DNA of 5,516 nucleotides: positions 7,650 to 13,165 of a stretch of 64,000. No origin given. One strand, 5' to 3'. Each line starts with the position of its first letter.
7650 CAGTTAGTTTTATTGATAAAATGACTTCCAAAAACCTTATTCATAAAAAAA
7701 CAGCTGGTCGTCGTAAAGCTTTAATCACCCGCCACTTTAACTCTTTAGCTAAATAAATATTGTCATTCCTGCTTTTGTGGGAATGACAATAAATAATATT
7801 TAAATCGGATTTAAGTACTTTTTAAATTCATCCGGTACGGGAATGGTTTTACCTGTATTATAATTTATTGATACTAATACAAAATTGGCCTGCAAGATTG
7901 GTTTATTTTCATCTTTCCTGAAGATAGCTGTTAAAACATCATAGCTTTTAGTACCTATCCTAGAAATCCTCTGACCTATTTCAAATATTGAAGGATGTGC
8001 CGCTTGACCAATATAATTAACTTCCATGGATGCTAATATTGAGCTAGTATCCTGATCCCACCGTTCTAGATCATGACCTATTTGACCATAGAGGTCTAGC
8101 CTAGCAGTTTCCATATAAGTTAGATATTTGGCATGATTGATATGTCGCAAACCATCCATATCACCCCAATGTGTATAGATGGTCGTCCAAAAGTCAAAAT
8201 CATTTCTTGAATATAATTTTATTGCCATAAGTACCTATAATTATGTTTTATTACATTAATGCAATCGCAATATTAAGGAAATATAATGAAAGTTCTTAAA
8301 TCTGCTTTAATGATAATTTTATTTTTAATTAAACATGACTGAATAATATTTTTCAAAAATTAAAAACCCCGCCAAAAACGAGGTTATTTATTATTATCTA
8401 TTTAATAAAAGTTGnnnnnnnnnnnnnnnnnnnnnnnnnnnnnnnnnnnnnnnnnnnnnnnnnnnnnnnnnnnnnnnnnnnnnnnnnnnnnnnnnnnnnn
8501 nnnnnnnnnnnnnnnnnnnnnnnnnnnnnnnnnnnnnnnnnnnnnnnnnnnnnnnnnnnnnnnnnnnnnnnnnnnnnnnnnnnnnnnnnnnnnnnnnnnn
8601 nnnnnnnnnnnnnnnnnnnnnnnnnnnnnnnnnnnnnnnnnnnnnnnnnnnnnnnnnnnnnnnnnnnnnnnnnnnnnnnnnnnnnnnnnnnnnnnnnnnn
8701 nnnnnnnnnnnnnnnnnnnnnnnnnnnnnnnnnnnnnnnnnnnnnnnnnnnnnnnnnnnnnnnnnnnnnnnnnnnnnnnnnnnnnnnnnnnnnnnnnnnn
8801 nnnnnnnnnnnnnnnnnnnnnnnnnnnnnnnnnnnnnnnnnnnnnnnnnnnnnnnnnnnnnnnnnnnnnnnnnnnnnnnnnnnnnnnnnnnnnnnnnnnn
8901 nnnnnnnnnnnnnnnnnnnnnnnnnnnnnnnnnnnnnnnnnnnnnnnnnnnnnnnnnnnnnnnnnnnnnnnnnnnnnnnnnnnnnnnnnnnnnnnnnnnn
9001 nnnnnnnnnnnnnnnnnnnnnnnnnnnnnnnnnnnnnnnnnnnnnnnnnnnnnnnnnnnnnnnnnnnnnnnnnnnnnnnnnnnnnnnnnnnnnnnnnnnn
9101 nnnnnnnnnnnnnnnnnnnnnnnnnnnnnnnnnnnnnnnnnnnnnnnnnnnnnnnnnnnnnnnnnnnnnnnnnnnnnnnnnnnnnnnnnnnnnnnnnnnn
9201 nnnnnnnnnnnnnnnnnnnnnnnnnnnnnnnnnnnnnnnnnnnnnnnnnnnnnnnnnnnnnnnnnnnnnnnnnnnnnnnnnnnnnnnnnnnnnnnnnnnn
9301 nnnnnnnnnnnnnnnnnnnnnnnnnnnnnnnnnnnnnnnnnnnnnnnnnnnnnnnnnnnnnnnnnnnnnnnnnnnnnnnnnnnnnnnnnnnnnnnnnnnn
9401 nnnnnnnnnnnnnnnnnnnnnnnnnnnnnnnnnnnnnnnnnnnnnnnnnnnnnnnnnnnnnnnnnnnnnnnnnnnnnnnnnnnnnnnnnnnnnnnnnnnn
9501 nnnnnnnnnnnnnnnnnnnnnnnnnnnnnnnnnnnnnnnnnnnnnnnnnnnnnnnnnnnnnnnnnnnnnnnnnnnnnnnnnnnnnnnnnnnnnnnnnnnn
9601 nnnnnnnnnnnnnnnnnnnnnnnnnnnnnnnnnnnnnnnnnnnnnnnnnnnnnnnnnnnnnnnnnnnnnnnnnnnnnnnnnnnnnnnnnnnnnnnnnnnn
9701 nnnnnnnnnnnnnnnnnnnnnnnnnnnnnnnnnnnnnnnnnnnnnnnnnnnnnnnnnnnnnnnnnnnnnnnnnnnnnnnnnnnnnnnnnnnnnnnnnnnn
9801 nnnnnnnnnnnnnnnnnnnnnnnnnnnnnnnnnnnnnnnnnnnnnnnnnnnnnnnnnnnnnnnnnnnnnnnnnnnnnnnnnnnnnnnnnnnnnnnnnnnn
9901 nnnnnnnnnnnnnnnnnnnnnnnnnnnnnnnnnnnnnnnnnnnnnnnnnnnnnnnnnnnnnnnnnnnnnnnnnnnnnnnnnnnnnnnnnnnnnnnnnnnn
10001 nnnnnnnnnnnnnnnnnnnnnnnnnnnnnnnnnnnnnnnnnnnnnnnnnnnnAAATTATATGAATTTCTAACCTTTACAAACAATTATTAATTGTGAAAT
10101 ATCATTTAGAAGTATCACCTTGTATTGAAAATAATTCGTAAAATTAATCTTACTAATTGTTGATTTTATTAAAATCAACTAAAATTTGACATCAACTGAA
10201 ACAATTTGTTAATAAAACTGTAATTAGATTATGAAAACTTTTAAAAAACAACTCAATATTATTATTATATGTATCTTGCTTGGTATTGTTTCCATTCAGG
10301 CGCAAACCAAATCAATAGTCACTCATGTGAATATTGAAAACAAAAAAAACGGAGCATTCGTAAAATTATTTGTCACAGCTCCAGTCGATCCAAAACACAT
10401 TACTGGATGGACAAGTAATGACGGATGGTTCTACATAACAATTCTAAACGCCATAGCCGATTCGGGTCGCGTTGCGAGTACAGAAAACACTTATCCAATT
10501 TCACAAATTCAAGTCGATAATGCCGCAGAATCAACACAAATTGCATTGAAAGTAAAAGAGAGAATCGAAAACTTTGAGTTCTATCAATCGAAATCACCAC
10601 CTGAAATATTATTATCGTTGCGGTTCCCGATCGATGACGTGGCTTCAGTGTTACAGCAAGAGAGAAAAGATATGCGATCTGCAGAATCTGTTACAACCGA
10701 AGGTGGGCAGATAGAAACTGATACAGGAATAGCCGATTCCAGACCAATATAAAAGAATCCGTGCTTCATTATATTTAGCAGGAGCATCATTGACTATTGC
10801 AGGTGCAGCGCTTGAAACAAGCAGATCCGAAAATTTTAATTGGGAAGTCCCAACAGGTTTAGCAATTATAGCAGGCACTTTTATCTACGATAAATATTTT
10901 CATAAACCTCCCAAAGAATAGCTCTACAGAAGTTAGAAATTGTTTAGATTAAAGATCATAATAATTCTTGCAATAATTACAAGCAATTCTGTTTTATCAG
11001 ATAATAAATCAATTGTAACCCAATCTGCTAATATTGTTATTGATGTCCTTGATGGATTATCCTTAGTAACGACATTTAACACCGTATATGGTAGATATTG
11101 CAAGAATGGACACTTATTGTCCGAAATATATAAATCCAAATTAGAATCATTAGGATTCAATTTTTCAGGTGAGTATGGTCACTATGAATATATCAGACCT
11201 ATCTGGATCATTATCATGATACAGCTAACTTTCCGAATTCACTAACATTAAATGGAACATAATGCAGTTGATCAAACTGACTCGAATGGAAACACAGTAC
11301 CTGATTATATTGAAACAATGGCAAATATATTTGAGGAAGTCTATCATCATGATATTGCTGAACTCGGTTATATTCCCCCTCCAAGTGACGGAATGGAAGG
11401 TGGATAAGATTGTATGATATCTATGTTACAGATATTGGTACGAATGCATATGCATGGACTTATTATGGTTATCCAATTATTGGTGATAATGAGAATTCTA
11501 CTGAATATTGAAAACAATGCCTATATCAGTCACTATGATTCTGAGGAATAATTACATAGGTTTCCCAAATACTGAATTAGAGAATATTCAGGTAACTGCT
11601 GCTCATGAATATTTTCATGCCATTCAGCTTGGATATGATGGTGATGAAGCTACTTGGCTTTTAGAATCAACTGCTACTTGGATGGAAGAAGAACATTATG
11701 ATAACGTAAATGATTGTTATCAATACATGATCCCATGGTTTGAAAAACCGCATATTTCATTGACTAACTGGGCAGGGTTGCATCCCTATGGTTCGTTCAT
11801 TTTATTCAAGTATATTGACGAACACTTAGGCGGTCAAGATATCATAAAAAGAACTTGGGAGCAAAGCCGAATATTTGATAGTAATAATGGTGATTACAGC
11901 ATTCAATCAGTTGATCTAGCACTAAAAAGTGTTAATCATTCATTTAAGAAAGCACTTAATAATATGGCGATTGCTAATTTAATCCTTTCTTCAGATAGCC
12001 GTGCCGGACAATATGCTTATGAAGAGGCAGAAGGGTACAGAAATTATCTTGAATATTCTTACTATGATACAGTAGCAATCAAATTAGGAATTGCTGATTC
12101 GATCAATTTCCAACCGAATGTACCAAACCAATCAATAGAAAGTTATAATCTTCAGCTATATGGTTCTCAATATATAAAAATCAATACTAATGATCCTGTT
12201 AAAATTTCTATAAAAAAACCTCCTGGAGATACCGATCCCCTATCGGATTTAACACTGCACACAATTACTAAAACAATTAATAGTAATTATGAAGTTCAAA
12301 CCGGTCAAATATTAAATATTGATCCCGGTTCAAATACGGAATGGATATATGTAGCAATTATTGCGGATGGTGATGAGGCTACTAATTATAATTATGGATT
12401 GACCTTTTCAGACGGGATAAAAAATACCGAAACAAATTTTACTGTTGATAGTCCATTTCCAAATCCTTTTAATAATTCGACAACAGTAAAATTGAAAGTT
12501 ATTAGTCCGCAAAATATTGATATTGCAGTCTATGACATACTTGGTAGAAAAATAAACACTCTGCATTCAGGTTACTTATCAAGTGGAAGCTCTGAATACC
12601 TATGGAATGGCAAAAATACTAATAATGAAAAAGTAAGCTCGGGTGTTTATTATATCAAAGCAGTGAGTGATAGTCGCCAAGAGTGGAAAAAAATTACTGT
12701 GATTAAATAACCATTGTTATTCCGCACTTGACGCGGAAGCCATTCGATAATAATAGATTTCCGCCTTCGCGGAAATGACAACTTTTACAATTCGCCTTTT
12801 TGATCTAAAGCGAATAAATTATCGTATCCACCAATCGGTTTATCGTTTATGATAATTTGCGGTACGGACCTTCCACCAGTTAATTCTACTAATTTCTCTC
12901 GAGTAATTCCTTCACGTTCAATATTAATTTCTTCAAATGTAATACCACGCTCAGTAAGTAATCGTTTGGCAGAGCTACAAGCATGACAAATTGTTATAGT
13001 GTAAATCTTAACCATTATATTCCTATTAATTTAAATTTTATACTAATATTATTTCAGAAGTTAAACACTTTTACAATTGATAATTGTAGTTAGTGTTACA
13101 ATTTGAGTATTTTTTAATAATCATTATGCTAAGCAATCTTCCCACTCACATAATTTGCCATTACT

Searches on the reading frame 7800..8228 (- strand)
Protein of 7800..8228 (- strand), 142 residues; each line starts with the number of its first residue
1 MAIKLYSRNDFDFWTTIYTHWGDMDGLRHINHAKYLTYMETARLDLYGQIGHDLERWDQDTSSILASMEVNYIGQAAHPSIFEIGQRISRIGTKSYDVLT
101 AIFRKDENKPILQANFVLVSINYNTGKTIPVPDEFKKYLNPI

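Call 57: search_protein_families(library=pfam, proteins=[window:7800-8228:-], max_evalue=0.01)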
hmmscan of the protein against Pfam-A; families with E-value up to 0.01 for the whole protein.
window:7800-8228:- (142 aa): 2 families
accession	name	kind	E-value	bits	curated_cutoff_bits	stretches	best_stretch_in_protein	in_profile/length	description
PF13279.12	4HBT_2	-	1.3e-17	64.8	25.5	1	20-137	2-120/122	Thioesterase-like superfamily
PF03061.28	4HBT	-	1.6e-07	32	20.6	1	29-109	3-77/79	Thioesterase superfamily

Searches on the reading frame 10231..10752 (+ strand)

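Call 3: search_protein_families(library=pfam, proteins=[window:10231-10752:+], max_evalue=0.1)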
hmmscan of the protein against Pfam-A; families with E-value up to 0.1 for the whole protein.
window:10231-10752:+ (173 aa): 1 family
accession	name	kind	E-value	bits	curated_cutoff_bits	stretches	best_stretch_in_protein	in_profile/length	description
PF11741.13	AMIN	-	0.072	13.6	20.5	0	34-116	3-83/101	AMIN domain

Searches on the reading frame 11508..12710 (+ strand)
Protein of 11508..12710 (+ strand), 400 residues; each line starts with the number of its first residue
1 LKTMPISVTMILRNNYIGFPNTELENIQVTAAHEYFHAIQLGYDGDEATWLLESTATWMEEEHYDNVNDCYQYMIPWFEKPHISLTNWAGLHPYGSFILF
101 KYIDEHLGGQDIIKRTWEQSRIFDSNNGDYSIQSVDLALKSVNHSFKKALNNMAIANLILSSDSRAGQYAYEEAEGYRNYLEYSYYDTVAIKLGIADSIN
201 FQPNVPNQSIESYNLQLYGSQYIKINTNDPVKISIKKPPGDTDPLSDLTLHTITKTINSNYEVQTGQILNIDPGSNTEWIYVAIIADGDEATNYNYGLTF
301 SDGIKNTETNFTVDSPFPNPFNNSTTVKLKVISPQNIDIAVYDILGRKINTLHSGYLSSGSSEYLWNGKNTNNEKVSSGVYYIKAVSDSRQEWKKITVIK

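Call 3: search_protein_families(library=pfam, proteins=[window:11508-12710:+], max_evalue=0.1)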
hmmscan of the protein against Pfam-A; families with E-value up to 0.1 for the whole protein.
window:11508-12710:+ (400 aa): 3 families
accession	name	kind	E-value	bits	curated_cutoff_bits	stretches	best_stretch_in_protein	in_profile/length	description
PF18962.6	Por_Secre_tail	-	1.1e-08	35.7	27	1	317-398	2-75/75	Secretion system C-terminal sorting domain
PF13860.13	FlgD_ig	-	1.7e-07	31.5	27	1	336-389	24-77/79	FlgD Ig-like domain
PF13585.12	CHU_C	-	0.025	15.1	27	1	333-391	25-77/86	CHU_C Type IX secretion signal domain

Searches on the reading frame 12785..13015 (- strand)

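Call 57: search_protein_families(library=pfam, proteins=[window:12785-13015:-], max_evalue=0.01)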
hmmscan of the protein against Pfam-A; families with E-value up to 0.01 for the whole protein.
window:12785-13015:- (76 aa): 2 families
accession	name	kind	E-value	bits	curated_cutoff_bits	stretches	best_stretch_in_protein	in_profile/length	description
PF00462.30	Glutaredoxin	-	5.4e-16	59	22.9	1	2-60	1-59/60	Glutaredoxin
PF13417.12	GST_N_3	-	0.0026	18.5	22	1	5-62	2-58/75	Glutathione S-transferase, N-terminal domain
